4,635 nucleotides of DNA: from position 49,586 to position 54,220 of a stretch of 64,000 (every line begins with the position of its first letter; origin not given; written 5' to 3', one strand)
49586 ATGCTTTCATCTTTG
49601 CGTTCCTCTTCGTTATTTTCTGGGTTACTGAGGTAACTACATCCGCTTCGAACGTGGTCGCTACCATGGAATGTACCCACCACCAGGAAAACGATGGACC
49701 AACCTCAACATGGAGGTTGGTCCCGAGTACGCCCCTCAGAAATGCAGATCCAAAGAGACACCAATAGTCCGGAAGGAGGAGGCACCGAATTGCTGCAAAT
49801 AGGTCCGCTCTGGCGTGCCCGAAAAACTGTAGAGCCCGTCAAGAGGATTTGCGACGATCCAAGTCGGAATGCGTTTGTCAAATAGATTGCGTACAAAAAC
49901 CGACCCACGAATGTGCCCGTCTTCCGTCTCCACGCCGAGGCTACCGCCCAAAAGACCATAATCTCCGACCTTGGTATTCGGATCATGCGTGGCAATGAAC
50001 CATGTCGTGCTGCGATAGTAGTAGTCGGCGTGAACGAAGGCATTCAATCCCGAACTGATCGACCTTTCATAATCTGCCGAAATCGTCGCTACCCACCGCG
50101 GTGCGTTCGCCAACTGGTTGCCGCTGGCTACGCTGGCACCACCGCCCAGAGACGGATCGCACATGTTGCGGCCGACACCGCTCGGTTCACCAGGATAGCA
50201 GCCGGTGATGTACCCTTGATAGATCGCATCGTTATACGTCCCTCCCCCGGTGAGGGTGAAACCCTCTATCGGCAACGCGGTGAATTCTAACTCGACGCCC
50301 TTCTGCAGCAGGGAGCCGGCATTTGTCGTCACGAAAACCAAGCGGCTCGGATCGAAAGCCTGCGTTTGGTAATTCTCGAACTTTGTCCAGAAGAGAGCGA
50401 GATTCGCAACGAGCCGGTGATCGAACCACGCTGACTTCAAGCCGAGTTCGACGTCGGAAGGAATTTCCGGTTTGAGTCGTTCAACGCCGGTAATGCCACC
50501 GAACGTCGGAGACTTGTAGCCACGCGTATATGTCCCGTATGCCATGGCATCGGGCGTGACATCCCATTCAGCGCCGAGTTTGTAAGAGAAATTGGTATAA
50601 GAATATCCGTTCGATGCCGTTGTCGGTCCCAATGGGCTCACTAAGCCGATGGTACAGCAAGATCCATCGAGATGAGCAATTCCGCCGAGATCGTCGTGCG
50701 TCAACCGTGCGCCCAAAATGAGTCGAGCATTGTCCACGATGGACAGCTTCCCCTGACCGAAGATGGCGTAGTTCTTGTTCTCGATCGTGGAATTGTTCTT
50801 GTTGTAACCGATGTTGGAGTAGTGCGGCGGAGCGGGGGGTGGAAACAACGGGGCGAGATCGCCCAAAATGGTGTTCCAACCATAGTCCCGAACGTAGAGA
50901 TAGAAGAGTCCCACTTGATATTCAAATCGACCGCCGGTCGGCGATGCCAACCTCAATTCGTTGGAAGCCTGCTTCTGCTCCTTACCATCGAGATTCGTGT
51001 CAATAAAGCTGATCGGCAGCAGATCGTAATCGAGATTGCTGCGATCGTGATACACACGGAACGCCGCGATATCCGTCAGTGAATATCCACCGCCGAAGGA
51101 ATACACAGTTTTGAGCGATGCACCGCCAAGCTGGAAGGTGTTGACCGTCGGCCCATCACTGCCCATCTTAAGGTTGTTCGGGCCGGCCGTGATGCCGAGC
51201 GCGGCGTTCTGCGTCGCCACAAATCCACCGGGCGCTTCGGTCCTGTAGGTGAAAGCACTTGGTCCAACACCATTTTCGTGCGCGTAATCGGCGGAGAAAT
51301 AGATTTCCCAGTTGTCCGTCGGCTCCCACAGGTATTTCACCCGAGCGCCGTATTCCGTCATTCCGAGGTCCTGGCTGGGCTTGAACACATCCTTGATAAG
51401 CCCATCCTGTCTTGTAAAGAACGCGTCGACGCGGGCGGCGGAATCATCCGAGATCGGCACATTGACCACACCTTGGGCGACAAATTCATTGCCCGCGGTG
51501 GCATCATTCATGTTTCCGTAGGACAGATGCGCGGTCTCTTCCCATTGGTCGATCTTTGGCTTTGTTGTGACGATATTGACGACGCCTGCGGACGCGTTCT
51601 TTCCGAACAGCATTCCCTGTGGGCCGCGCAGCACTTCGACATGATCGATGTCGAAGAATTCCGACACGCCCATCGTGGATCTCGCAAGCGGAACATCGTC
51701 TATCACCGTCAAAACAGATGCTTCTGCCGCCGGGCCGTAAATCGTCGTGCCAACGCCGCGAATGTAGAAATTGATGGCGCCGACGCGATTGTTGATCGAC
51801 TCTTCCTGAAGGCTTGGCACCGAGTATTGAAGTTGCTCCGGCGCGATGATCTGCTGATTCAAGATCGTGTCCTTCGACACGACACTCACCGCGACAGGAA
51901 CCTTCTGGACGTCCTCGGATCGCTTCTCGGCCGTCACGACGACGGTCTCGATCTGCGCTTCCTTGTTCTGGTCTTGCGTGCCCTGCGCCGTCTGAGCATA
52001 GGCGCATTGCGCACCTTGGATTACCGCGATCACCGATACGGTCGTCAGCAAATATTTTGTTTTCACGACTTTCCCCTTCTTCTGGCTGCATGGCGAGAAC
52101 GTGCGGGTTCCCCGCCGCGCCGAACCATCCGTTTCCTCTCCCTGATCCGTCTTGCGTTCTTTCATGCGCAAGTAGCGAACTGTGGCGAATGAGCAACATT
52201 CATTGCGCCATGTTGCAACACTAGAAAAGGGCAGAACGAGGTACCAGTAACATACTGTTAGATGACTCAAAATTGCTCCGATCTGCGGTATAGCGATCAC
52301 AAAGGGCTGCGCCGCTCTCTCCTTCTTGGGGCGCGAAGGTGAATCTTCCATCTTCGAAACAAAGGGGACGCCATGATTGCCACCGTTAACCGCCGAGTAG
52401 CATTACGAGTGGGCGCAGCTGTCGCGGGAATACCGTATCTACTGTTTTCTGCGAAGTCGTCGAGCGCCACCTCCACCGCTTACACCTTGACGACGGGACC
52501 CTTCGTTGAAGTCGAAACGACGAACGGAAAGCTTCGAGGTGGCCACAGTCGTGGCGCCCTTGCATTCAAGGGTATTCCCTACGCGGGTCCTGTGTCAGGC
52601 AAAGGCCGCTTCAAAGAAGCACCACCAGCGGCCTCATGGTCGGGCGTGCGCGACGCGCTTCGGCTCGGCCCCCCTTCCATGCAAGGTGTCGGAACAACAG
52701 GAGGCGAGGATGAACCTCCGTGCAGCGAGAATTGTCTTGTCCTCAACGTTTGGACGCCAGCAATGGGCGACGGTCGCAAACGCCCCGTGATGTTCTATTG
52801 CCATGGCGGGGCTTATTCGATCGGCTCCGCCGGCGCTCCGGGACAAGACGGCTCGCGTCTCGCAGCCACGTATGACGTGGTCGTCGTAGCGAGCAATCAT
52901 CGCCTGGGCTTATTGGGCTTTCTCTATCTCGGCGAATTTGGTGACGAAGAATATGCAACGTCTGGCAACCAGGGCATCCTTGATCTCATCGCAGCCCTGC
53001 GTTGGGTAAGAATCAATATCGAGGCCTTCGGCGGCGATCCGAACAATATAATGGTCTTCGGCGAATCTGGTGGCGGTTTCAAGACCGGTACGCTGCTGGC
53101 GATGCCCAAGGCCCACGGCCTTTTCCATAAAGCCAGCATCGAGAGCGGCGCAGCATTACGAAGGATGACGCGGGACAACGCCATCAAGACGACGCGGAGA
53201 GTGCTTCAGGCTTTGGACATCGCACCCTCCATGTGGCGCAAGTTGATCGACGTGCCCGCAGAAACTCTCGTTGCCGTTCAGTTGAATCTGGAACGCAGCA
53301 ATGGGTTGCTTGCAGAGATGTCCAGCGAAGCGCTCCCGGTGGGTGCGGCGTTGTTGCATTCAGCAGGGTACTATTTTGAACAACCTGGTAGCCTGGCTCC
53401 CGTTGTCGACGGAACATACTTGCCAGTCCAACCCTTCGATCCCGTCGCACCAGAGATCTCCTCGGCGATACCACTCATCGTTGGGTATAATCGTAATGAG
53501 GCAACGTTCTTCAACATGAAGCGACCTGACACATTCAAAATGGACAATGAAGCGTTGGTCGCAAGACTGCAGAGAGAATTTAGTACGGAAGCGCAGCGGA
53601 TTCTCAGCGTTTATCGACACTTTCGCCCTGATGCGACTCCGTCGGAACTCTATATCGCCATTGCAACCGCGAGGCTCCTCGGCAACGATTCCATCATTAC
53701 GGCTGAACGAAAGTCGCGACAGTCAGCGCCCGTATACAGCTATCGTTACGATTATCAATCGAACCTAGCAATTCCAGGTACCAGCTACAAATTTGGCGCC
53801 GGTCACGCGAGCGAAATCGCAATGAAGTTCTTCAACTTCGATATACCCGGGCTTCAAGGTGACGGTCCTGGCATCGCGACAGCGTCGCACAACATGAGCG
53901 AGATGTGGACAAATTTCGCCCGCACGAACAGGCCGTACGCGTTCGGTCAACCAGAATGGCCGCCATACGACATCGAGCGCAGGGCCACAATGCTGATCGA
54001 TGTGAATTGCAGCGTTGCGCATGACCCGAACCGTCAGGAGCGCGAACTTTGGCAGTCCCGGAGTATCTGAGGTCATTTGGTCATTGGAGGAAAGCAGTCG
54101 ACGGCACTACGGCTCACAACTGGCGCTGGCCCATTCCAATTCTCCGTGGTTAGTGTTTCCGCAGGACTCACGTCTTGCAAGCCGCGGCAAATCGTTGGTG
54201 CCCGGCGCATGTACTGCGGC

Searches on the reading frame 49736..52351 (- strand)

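Call 26: search_protein_families(library=pfam, proteins=[window:49736-52351:-])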
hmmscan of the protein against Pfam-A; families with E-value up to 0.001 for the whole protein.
window:49736-52351:- (871 aa): 2 families
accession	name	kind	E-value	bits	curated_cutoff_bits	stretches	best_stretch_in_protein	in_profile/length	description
PF00593.30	TonB_dep_Rec_b-barrel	-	9.4e-42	144.8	27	1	363-822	15-435/436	TonB dependent receptor-like, beta-barrel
PF07715.20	Plug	-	5.4e-15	56.3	23.9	1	148-257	2-107/107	TonB-dependent Receptor Plug Domain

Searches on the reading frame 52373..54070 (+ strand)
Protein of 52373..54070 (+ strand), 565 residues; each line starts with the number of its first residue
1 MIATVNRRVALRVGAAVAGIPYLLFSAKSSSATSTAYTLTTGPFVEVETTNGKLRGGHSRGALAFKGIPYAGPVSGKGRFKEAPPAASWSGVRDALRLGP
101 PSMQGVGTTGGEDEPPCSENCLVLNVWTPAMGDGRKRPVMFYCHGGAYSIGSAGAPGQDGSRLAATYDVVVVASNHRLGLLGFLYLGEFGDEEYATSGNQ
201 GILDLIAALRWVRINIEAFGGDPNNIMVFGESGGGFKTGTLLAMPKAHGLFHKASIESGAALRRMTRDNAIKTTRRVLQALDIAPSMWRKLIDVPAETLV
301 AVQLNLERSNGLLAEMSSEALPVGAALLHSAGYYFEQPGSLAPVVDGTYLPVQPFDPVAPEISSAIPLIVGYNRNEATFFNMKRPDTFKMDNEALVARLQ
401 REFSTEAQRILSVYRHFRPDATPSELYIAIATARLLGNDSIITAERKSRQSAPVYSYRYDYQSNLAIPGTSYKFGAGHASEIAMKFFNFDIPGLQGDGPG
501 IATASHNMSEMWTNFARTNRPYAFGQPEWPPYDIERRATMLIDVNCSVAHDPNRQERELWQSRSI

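Call 26: search_protein_families(library=pfam, proteins=[window:52373-54070:+])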
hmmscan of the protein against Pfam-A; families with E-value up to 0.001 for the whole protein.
window:52373-54070:+ (565 aa): 3 families
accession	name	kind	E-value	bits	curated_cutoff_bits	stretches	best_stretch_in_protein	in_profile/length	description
PF00135.34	COesterase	-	3e-92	310.6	27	1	46-560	4-515/515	Carboxylesterase family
PF07859.19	Abhydrolase_3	-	2.4e-08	34.4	25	0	202-235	49-82/210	alpha/beta hydrolase fold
PF20434.5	BD-FAE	-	6.7e-06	26.2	26.8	1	125-243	2-107/215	BD-FAE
